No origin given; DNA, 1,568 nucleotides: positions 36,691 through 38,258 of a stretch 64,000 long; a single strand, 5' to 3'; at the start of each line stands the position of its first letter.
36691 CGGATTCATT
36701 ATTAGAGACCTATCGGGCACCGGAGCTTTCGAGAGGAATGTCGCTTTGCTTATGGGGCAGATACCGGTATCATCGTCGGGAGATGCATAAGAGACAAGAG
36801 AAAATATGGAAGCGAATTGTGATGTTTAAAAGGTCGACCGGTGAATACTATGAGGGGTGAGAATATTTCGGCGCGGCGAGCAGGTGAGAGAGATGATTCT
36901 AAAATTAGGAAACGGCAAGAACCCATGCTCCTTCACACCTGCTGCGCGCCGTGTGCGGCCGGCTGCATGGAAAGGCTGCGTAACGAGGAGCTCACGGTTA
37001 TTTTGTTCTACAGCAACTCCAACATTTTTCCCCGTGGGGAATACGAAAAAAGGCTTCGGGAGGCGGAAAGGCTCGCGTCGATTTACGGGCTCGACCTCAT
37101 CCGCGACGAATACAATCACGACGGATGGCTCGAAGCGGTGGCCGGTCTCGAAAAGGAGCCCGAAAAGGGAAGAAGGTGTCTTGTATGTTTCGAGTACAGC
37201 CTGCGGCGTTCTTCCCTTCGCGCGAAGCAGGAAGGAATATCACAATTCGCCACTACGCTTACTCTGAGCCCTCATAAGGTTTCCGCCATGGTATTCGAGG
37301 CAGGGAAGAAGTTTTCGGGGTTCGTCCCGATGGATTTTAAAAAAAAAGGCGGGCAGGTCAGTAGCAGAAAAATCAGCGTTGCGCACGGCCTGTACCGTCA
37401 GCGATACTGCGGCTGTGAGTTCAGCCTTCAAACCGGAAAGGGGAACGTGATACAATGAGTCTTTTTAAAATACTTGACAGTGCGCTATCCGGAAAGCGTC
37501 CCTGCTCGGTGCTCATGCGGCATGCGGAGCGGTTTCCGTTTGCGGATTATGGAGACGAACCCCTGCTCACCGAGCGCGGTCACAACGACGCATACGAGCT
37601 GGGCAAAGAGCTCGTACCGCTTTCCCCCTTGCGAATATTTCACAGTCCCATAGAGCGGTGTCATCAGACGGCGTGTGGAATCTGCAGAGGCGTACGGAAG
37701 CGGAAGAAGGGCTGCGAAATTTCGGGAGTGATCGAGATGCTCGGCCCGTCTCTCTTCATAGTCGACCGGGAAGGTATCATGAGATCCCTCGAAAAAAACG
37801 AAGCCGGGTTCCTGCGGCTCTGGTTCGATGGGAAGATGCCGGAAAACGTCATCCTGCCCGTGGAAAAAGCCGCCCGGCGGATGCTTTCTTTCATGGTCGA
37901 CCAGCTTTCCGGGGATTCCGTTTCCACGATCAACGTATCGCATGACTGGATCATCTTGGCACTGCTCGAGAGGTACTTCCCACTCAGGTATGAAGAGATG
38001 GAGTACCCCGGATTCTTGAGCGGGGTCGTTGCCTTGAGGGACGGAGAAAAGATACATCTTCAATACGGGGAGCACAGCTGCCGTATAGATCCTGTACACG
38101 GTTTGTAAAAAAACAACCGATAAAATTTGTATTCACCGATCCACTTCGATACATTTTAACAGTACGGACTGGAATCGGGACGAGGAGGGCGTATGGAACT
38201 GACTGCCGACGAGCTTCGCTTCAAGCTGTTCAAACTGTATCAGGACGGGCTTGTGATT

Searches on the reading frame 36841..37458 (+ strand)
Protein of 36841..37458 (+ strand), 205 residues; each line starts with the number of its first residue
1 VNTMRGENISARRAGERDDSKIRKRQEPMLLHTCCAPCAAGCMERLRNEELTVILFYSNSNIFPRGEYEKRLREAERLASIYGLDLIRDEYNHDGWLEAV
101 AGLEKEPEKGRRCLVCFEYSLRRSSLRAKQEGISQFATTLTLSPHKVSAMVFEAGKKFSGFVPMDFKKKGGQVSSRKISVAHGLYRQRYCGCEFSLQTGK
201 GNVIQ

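Call 82: search_protein_families(library=pfam, proteins=[window:36841-37458:+], max_evalue=0.001)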
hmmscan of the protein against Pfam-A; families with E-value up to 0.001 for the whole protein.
window:36841-37458:+ (205 aa): 1 family
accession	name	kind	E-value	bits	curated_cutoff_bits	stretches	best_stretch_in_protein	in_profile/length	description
PF02677.20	QueH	-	1.9e-53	181.6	23.5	1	29-197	1-174/175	Epoxyqueuosine reductase QueH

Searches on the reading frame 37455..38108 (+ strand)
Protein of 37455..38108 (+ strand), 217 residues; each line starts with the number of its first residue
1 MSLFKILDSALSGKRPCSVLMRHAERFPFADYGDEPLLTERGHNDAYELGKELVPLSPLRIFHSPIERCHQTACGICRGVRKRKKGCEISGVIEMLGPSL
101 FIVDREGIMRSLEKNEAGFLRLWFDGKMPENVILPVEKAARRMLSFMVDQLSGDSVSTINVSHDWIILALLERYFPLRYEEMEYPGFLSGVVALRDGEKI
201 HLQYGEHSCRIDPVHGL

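Call 82: search_protein_families(library=pfam, proteins=[window:37455-38108:+], max_evalue=0.001)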
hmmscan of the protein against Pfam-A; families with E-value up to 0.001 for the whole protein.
window:37455-38108:+ (217 aa): 1 family
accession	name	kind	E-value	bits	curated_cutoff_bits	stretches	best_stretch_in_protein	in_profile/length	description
PF00300.27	His_Phos_1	-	6e-08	33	21.7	1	19-182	2-166/194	Histidine phosphatase superfamily (branch 1)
